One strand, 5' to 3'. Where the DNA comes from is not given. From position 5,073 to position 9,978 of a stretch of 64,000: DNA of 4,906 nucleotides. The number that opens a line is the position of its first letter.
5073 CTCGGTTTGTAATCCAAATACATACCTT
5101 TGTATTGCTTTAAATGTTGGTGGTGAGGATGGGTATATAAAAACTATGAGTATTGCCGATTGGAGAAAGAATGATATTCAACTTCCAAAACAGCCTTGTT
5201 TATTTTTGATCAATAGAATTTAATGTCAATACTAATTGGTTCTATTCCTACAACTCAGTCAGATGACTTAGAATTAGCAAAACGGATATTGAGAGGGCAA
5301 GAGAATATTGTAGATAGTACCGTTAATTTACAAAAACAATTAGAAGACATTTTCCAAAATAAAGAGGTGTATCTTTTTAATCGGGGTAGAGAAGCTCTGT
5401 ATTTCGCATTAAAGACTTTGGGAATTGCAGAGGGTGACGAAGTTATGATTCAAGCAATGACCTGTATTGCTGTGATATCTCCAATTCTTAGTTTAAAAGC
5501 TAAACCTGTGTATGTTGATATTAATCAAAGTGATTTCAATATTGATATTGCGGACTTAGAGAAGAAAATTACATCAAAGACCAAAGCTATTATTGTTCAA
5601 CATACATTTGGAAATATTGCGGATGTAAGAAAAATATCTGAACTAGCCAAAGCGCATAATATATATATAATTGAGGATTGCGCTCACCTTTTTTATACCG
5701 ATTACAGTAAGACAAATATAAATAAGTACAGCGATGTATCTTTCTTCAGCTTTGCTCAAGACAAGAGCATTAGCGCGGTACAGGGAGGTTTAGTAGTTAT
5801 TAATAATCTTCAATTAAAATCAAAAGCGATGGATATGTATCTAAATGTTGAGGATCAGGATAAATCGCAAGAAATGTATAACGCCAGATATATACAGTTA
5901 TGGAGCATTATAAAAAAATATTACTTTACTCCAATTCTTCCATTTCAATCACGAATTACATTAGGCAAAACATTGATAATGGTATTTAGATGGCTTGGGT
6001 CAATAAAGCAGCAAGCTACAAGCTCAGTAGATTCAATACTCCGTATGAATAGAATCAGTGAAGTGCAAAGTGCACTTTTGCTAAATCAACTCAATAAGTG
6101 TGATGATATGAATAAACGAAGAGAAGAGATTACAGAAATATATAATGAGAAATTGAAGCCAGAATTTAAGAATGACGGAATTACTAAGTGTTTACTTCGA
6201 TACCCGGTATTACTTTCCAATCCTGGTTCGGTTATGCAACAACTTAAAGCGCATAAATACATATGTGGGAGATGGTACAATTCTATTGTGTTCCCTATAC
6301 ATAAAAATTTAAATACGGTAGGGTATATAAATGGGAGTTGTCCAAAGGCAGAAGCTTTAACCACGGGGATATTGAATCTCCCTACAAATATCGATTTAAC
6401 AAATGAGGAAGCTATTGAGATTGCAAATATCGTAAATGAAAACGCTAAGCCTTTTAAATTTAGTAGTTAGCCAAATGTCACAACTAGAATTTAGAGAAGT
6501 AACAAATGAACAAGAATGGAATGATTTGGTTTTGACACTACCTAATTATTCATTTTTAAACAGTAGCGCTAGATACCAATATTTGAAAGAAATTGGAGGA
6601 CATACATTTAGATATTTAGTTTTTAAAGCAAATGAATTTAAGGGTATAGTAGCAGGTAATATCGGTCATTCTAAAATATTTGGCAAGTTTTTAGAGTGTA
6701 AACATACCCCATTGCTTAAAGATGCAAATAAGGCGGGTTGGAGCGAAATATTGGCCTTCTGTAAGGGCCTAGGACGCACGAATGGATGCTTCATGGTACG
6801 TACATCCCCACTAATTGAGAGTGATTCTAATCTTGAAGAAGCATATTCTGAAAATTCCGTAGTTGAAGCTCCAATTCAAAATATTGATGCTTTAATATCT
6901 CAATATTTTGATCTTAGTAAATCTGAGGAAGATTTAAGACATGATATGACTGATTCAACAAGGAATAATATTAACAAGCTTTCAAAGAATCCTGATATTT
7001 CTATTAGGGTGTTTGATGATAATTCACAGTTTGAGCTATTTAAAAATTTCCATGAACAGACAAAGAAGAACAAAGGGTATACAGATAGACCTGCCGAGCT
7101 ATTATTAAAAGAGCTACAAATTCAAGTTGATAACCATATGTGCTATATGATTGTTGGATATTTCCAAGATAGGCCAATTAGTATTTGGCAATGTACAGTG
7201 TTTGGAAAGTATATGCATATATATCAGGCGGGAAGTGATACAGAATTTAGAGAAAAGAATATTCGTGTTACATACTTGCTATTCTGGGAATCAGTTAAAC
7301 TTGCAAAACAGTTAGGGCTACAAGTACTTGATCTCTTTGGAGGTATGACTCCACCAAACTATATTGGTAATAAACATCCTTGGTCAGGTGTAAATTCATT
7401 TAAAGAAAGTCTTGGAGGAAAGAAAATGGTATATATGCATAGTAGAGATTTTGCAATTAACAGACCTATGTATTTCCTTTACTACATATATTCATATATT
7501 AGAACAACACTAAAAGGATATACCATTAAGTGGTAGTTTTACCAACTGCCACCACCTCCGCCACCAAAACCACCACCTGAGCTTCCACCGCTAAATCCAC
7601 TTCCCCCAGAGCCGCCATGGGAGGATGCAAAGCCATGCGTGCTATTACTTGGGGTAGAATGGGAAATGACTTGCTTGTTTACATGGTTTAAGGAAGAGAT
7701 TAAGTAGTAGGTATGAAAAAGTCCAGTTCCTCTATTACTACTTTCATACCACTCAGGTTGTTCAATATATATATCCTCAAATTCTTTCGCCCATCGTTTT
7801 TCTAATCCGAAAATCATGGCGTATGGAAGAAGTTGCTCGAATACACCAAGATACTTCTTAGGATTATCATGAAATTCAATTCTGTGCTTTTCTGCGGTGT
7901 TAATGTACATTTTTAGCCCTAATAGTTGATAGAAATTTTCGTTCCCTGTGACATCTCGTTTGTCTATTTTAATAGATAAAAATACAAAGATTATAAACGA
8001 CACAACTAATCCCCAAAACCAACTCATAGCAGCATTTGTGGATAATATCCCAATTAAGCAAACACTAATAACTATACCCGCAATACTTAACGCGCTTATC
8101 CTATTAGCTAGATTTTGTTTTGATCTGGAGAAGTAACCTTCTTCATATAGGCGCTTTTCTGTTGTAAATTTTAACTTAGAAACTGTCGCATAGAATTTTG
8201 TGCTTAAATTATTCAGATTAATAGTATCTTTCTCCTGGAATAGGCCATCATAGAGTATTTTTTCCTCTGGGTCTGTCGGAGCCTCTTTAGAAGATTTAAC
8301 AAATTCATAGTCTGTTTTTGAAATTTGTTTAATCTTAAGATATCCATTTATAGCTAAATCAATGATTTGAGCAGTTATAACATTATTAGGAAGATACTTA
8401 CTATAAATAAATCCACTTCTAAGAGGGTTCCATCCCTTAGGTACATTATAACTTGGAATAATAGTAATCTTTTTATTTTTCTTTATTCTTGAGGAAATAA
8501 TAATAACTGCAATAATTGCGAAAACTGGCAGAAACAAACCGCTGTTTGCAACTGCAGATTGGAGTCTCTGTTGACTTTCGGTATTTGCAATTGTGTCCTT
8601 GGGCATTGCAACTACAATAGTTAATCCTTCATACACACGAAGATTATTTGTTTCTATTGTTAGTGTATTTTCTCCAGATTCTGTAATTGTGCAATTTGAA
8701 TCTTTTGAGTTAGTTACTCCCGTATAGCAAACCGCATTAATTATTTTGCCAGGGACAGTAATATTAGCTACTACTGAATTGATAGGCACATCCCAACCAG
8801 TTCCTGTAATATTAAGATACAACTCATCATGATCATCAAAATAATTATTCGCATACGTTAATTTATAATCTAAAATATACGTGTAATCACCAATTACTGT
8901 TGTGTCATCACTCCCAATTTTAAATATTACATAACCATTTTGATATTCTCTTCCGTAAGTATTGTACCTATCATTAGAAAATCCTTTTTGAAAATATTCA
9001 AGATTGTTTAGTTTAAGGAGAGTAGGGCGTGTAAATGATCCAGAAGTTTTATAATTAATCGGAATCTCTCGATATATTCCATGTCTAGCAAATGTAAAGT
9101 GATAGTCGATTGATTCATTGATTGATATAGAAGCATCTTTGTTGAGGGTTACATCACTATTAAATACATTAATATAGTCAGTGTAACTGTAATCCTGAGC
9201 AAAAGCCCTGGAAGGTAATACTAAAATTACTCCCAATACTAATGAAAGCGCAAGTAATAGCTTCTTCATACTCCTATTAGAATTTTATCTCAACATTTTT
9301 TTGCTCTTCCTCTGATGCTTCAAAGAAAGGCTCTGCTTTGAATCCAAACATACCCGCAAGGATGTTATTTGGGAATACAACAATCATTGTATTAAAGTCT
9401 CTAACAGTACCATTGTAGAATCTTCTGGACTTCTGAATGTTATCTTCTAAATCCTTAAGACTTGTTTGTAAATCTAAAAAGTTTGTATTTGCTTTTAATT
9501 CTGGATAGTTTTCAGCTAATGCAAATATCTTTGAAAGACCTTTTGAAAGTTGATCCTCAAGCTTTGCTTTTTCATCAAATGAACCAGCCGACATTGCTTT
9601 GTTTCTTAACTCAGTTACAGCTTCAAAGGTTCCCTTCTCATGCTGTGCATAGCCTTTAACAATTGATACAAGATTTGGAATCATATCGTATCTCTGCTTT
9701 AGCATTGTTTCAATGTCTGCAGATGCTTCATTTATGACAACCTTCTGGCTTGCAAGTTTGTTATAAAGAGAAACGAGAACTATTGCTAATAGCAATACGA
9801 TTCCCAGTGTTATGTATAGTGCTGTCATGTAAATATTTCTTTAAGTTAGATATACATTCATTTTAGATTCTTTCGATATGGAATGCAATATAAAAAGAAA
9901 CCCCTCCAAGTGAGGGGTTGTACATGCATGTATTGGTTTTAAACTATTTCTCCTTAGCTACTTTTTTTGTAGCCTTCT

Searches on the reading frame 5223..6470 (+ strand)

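Call 60: search_protein_families(library=pfam, proteins=[window:5223-6470:+], max_evalue=0.001)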
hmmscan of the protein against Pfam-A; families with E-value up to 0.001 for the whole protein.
window:5223-6470:+ (415 aa): 5 families
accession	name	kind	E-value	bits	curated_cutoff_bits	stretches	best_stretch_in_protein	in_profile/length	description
PF01041.23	DegT_DnrJ_EryC1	-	7.1e-59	200.3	19.8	2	16-207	8-200/360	DegT/DnrJ/EryC1/StrS aminotransferase family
PF00266.25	Aminotran_5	-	8.1e-07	28.8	21.5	1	46-181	61-201/371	Aminotransferase class-V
PF01053.26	Cys_Met_Meta_PP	-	5.3e-06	25.7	27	1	34-197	55-217/381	Cys/Met metabolism PLP-dependent enzyme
PF00155.27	Aminotran_1_2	-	7.9e-06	25.7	19.7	1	46-155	64-188/361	Aminotransferase class I and II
PF01212.27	Beta_elim_lyase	-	0.00014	21.7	27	1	32-196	33-214/288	Beta-eliminating lyase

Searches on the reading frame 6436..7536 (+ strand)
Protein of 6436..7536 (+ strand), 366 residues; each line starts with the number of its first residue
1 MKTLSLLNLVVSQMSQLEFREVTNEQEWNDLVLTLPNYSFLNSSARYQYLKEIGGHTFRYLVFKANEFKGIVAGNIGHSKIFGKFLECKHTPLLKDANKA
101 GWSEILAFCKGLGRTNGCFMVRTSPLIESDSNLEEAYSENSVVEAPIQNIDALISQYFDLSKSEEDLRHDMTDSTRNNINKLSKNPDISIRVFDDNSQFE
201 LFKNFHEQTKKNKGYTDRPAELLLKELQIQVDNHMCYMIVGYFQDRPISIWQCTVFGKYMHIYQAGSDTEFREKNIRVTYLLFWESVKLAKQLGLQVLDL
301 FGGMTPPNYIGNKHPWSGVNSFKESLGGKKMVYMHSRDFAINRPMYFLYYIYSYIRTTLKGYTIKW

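Call 60: search_protein_families(library=pfam, proteins=[window:6436-7536:+], max_evalue=0.001)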
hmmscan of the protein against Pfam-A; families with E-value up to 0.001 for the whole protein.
window:6436-7536:+ (366 aa): 1 family
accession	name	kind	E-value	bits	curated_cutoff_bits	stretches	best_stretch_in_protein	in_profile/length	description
PF13480.13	Acetyltransf_6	-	3.2e-09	37.5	22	1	175-303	7-137/143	Acetyltransferase (GNAT) domain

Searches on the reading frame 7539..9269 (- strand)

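Call 60: search_protein_families(library=pfam, proteins=[window:7539-9269:-], max_evalue=0.001)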
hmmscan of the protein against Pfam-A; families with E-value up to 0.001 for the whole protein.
window:7539-9269:- (576 aa): 2 families
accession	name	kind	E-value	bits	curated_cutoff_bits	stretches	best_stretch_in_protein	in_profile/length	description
PF20990.2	DUF2207_C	-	7.3e-35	121.3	33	1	273-497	3-247/247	Predicted membrane protein (DUF2207) C-terminal domain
PF09972.14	DUF2207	-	1.1e-27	97.7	24.4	1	33-222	2-172/172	Predicted membrane protein (DUF2207) N-terminal domain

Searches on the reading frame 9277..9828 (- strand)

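Call 60: search_protein_families(library=pfam, proteins=[window:9277-9828:-], max_evalue=0.001)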
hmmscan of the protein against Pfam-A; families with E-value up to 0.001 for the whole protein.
window:9277-9828:- (183 aa): 1 family
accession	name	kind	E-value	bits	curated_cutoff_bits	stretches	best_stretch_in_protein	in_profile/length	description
PF04011.17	LemA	-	2.5e-58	196.6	26.2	1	36-183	2-149/149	LemA family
